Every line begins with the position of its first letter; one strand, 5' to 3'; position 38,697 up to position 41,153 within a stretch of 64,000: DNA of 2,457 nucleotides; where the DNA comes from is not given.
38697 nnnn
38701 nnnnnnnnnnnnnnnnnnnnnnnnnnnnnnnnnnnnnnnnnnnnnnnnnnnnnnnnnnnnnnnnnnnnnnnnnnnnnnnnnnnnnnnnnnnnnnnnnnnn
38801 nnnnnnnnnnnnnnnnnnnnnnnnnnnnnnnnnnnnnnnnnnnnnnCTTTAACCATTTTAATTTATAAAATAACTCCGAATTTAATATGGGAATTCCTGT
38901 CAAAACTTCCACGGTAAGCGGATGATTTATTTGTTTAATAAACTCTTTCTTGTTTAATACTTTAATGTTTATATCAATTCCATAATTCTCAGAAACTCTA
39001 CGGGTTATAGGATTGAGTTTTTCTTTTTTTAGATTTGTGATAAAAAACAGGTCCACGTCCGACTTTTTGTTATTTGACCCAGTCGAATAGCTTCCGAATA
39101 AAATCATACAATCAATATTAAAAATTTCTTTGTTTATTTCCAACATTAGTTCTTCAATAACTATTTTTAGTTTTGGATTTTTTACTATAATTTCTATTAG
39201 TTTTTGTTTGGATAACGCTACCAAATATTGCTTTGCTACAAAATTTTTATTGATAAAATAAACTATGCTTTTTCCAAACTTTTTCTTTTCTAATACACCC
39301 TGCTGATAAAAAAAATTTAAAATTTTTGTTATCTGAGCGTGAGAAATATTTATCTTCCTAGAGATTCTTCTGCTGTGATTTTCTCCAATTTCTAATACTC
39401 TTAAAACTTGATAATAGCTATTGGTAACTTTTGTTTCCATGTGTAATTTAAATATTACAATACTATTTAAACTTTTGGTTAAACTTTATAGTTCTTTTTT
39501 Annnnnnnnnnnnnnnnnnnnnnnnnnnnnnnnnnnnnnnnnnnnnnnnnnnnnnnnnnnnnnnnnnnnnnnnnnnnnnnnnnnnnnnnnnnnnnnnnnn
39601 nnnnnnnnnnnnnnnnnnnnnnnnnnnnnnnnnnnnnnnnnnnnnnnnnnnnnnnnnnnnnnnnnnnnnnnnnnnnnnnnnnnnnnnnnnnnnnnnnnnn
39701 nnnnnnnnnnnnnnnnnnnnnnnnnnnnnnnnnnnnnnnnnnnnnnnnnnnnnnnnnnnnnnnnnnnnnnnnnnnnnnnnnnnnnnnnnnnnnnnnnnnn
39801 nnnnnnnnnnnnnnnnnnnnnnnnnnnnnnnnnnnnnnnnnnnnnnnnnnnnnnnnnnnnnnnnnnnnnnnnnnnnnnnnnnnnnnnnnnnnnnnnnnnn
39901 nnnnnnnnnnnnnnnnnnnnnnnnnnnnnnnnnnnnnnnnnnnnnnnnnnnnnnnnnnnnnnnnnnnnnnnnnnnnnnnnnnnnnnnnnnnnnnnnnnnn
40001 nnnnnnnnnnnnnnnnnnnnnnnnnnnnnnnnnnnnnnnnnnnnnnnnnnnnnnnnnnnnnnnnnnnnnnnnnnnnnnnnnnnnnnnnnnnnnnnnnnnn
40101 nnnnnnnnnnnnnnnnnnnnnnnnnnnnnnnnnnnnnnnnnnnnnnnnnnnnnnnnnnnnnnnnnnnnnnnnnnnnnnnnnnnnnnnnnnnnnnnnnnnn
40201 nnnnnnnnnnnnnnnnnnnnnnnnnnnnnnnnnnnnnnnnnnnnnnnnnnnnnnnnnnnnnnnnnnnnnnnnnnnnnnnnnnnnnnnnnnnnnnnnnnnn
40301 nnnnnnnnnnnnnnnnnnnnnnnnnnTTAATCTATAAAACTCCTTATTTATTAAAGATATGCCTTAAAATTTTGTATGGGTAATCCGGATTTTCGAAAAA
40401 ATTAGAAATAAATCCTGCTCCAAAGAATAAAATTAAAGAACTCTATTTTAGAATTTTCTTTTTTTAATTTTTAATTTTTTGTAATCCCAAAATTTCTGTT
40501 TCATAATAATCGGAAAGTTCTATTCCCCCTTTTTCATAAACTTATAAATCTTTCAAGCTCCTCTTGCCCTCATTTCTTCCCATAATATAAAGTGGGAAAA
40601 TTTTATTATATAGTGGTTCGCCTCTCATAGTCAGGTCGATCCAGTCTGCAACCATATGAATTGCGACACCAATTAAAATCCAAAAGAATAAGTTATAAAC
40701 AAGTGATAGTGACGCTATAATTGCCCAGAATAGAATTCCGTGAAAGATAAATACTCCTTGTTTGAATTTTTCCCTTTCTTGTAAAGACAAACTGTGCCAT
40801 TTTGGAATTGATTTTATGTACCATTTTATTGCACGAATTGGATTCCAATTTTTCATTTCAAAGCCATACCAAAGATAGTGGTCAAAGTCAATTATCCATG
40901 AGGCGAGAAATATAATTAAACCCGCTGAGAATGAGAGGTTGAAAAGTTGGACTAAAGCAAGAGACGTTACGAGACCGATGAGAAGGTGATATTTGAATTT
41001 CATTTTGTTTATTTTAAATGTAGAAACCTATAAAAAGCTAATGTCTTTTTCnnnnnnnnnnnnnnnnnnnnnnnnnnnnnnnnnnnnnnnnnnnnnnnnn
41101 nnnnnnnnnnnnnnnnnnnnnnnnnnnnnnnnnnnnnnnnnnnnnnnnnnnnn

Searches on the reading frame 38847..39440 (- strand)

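Call 61: search_protein_families(library=pfam, max_evalue=0.001, proteins=[window:38847-39440:-])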
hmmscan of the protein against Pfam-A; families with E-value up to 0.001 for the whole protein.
window:38847-39440:- (198 aa): 4 families
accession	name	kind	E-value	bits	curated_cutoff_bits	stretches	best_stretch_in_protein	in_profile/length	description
PF01909.29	NTP_transf_2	-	8.5e-09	36.1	21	1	99-167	4-79/93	Nucleotidyltransferase domain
PF18765.7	Polbeta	-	6e-08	33.2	26.9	1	103-171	7-80/93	Polymerase beta, Nucleotidyltransferase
PF07106.19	TBPIP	-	0.00012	22.3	22.8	1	31-64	29-62/62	TBPIP/Hop2 winged helix domain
PF22600.2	MTPAP-like_central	-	0.00013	22.5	27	1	91-172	21-97/139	Poly(A) RNA polymerase, mitochondrial-like, central palm domain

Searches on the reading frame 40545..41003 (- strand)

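Call 61: search_protein_families(library=pfam, max_evalue=0.001, proteins=[window:40545-41003:-])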
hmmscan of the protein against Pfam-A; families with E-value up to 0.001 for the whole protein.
window:40545-41003:- (153 aa): 1 family
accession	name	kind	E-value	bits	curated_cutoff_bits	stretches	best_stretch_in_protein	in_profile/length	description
PF04307.19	YdjM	-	0.00091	19.2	29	0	1-122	1-108/176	YdjM inner membrane protein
